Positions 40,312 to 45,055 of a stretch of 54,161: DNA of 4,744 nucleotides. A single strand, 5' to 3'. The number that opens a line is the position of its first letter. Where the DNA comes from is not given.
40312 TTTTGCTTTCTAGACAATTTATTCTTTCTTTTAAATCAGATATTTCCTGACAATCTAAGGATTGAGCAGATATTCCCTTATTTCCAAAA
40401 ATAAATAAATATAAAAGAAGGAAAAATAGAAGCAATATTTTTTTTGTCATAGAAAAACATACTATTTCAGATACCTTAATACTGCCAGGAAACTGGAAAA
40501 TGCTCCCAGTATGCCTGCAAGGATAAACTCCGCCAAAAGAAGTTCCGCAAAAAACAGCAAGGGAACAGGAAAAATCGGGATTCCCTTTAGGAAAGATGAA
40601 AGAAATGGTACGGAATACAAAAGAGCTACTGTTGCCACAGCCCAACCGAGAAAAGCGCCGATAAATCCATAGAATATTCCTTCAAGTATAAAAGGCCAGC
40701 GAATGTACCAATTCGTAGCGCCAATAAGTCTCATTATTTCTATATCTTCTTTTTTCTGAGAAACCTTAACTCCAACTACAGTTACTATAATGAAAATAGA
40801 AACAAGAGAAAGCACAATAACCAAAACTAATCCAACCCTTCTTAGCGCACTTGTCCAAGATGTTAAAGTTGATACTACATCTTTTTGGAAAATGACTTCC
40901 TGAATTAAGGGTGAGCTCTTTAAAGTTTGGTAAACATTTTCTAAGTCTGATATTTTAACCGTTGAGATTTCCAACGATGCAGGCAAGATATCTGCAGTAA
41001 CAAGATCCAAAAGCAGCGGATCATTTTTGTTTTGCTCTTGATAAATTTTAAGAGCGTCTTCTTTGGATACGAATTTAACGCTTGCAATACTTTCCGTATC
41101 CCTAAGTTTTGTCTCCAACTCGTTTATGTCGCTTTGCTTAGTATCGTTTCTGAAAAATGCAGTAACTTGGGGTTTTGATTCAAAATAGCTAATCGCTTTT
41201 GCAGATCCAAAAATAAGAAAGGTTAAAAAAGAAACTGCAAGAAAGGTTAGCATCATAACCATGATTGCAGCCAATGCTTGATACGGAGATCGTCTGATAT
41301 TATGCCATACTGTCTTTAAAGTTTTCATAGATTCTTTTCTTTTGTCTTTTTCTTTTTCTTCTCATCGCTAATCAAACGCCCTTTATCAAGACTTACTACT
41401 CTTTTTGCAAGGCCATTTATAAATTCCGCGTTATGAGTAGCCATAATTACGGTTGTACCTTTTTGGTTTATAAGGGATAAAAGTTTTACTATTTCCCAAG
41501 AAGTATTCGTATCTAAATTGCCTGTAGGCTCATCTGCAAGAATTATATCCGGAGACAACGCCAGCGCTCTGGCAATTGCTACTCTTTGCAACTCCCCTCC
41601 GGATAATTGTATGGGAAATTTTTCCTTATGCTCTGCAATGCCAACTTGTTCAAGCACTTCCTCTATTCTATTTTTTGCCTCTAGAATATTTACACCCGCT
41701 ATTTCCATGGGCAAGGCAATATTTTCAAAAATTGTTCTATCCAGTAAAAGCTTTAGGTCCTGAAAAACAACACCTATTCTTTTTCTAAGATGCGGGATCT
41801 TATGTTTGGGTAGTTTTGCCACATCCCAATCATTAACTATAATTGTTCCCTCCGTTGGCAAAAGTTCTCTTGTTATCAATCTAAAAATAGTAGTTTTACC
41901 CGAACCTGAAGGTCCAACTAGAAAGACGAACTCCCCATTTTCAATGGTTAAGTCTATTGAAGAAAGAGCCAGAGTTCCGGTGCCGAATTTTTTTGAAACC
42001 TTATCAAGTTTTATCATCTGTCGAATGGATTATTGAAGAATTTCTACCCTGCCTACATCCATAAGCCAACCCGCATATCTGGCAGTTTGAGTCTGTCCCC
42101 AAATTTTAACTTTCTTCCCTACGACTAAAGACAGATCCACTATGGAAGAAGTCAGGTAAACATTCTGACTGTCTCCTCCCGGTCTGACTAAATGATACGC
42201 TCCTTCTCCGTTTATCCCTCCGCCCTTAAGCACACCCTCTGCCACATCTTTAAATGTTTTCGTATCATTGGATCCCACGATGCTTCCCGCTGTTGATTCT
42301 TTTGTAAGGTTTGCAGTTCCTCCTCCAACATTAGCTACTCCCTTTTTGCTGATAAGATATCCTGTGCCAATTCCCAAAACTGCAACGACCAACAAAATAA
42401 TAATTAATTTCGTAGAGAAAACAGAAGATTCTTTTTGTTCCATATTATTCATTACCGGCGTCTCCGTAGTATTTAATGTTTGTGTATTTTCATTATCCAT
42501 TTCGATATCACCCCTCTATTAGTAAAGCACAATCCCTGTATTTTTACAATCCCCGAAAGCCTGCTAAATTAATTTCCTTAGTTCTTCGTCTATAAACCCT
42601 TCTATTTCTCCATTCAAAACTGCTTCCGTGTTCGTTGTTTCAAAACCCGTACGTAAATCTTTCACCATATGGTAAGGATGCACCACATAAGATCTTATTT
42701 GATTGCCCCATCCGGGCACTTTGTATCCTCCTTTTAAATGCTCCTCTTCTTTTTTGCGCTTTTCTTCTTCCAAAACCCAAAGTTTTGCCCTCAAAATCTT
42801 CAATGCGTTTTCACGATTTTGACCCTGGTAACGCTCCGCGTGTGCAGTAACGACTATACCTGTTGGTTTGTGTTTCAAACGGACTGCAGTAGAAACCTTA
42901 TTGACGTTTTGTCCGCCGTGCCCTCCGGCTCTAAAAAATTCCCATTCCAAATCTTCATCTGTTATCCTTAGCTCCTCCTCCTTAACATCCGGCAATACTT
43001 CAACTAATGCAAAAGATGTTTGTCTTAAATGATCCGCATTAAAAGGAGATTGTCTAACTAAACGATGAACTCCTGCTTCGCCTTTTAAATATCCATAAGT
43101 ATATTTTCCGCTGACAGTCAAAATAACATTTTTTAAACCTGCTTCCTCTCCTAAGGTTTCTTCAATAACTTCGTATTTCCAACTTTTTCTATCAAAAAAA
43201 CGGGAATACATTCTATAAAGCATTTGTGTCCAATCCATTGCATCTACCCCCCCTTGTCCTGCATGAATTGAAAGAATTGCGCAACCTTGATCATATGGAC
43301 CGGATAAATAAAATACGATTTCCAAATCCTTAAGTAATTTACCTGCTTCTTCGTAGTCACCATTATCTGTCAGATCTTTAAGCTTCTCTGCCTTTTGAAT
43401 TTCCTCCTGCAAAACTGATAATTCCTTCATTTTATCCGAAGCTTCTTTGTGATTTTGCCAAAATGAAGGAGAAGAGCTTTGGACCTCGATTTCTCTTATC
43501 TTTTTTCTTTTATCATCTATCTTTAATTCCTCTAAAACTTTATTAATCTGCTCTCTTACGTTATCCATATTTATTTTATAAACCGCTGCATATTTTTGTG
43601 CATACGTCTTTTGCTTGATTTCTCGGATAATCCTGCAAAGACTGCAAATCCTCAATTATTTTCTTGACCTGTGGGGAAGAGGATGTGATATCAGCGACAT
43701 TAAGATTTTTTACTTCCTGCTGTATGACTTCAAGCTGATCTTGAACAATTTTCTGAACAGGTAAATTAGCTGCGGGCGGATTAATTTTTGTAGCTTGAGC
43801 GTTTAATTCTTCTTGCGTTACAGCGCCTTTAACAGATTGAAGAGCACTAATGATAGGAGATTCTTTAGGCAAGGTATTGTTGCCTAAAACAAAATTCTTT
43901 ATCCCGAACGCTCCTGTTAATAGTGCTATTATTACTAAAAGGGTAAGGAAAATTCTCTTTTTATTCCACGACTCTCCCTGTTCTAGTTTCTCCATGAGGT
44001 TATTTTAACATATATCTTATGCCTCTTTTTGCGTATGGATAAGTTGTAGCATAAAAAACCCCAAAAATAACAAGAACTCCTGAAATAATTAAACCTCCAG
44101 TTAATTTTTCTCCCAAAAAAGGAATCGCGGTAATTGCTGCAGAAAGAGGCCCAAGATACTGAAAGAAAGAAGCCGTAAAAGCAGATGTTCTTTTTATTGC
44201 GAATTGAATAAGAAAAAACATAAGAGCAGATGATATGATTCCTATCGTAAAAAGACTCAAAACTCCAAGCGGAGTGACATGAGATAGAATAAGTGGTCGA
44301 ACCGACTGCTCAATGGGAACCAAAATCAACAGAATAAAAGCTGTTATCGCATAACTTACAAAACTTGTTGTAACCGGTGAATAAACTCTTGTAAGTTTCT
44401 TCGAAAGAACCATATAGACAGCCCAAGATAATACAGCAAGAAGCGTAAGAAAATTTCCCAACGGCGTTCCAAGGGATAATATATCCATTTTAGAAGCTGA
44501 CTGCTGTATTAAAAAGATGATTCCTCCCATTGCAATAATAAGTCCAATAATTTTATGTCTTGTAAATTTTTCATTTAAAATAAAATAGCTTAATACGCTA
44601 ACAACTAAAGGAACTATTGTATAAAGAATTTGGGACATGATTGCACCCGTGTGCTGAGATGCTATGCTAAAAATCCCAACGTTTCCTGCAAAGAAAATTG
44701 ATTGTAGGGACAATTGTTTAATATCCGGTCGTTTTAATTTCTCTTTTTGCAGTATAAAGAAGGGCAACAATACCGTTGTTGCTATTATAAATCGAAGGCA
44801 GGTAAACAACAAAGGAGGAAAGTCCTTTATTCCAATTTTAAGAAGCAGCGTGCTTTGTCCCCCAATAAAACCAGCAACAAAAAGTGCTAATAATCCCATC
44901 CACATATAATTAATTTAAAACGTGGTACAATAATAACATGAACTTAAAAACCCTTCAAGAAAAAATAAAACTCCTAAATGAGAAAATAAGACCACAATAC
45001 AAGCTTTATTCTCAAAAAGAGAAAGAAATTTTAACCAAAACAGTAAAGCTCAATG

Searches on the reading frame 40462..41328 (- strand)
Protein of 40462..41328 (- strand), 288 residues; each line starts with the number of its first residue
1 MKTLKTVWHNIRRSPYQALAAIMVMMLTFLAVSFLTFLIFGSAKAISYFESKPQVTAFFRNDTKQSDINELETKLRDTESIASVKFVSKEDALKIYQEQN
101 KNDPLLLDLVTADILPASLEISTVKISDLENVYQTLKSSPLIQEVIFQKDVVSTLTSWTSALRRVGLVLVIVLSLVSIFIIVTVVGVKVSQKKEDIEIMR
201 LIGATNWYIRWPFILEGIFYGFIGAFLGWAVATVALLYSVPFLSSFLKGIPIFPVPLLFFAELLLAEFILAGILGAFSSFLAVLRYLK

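Call 32: search_protein_families(library=pfam, proteins=[window:40462-41328:-])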
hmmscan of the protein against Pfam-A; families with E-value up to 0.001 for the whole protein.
window:40462-41328:- (288 aa): 2 families
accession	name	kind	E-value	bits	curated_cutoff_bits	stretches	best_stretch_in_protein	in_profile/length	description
PF18075.7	FtsX_ECD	-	1.6e-17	64.3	23.5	1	54-145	2-96/96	FtsX extracellular domain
PF02687.27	FtsX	-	4.4e-14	53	25.5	1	168-288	2-117/120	FtsX-like permease C-terminal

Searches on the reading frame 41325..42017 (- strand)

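Call 32: search_protein_families(library=pfam, proteins=[window:41325-42017:-])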
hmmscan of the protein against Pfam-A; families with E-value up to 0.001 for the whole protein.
window:41325-42017:- (230 aa): 9 families
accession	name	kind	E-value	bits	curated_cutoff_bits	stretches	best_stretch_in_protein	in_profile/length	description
PF00005.33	ABC_tran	-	7e-37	127.5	25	1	18-165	1-136/137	ABC transporter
PF13304.12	AAA_21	-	1.1e-07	32.6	27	0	30-48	1-19/304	AAA domain, putative AbiEii toxin, Type IV TA system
PF02463.25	SMC_N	-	2.6e-06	27.5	40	0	114-203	119-205/220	RecF/RecN/SMC N terminal domain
PF13191.12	AAA_16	-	5.5e-05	24.2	32.6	1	27-75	23-65/167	AAA ATPase domain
PF25199.1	nSTAND_NTPase5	-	7.3e-05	23.1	34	1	27-89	40-106/145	Novel STAND NTPase 5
PF13401.12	AAA_22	-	0.0001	23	27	1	27-193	4-121/130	AAA domain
PF13238.12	AAA_18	-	0.00013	22.8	29.4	0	31-112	1-77/128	AAA domain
PF20720.3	nSTAND3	-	0.00031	20.9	27.2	0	25-59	14-48/155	Novel STAND NTPase 3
PF06414.18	Zeta_toxin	-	0.00031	20.7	22.3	0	30-63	18-51/199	Zeta toxin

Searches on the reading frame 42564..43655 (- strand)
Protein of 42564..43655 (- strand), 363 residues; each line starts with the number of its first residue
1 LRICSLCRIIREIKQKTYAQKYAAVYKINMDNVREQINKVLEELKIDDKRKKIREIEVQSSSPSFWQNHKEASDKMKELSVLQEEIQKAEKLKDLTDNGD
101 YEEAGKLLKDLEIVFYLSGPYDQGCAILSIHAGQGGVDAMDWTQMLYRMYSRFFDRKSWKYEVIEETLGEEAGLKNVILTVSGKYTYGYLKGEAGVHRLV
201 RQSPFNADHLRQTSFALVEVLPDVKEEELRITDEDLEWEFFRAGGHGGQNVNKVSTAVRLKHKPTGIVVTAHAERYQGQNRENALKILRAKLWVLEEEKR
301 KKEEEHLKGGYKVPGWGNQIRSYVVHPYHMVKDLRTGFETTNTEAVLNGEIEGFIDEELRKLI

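Call 32: search_protein_families(library=pfam, proteins=[window:42564-43655:-])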
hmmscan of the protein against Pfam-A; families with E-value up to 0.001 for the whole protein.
window:42564-43655:- (363 aa): 2 families
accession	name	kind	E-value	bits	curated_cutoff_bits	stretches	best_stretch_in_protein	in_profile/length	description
PF03462.23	PCRF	-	1.6e-42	146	24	1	106-218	82-194/194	PCRF domain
PF00472.26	RF-1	-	6.2e-35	120.1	35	1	227-335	3-116/116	RF-1 domain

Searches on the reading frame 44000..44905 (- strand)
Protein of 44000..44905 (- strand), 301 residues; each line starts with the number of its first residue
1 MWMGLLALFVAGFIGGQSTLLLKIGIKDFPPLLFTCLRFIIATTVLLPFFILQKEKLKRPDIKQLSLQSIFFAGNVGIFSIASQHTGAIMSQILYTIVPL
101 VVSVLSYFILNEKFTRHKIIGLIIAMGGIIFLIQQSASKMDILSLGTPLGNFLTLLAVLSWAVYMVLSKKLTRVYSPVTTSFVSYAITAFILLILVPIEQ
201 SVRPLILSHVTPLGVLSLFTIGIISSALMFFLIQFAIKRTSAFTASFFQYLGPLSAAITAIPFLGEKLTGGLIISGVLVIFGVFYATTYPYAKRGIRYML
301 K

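Call 32: search_protein_families(library=pfam, proteins=[window:44000-44905:-])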
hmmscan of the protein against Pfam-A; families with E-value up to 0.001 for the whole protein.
window:44000-44905:- (301 aa): 1 family
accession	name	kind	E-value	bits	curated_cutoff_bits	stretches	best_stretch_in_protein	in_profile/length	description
PF00892.27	EamA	-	8.3e-42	143.1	28.2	2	149-286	2-133/135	EamA-like transporter family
